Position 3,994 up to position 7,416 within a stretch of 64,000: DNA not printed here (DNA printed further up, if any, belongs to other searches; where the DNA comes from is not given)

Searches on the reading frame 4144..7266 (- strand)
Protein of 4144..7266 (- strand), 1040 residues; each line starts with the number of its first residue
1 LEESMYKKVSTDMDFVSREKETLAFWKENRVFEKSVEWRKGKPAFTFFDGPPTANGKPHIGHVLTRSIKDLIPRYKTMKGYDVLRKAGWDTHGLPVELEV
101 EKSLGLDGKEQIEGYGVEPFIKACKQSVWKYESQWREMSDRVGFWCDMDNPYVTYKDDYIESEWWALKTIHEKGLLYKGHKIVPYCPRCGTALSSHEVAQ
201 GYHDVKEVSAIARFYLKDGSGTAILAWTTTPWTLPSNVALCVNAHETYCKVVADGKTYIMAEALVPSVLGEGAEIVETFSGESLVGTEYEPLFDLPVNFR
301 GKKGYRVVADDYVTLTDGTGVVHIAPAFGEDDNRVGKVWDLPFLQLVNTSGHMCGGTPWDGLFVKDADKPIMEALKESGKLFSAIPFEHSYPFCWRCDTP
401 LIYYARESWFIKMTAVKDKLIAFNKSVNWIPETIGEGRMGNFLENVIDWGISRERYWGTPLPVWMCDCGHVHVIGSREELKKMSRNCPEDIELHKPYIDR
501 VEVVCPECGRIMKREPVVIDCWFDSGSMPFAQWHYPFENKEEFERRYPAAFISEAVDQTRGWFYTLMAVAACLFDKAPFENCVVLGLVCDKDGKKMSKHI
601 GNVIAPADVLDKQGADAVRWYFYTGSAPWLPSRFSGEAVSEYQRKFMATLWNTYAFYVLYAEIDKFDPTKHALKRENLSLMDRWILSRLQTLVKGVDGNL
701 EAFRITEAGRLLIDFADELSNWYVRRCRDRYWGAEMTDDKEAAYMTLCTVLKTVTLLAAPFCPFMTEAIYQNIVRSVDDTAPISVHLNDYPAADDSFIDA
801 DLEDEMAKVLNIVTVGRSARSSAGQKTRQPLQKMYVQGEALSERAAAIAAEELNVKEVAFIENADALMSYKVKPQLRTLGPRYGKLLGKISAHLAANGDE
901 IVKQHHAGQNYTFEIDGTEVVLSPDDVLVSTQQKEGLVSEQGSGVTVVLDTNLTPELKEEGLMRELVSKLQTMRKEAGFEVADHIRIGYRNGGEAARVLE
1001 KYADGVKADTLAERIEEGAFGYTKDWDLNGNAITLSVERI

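Call 74: find_homologous_proteins(query=window:4144-7266:-, max_evalue=1e-100)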
Query window:4144-7266:- (1040 aa): 8000 proteins with E <= 1e-100 among 8000 candidates; the best 120 are listed.
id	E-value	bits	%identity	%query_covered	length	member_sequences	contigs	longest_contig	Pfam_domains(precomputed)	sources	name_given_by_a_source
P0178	0.0e+0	2346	95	100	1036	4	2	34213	PF09334.18,PF08264.20,PF00133.29,PF19302.5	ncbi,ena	-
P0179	0.0e+0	2324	94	100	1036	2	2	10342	PF09334.18,PF08264.20,PF00133.29,PF19302.5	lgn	-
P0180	0.0e+0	2323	94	100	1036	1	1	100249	PF09334.18,PF08264.20,PF00133.29,PF19302.5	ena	-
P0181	0.0e+0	2321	94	100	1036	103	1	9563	PF09334.18,PF08264.20,PF00133.29,PF19302.5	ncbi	-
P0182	0.0e+0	2320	94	100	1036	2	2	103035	PF09334.18,PF08264.20,PF00133.29,PF19302.5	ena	-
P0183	0.0e+0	2318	94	100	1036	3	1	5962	PF09334.18,PF08264.20,PF00133.29,PF19302.5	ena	-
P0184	0.0e+0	2295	93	100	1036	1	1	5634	PF09334.18,PF08264.20,PF00133.29,PF19302.5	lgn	-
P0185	0.0e+0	2293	93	100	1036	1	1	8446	PF09334.18,PF01406.26,PF08264.20,PF00133.29,PF19302.5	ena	-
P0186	0.0e+0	2284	92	100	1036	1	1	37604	PF09334.18,PF08264.20,PF00133.29,PF19302.5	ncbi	-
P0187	0.0e+0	2282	92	100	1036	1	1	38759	PF09334.18,PF01406.26,PF08264.20,PF00133.29,PF19302.5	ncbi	-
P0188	0.0e+0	2281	92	100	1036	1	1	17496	PF09334.18,PF08264.20,PF00133.29,PF19302.5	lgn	-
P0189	0.0e+0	2257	91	100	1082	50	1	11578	PF09334.18,PF01406.26,PF08264.20,PF00133.29,PF19302.5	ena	-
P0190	0.0e+0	2249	91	100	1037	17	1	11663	PF09334.18,PF01406.26,PF08264.20,PF00133.29,PF19302.5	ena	-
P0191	0.0e+0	2021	82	100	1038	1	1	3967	PF09334.18,PF01406.26,PF08264.20,PF00133.29,PF19302.5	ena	-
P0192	0.0e+0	1987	80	100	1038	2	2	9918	PF09334.18,PF01406.26,PF08264.20,PF00133.29,PF19302.5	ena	-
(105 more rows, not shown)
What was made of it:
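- Flanking genes are 80-91% identical between relatives and IleS is up to 95% identical to its closest database homologs (call 74).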
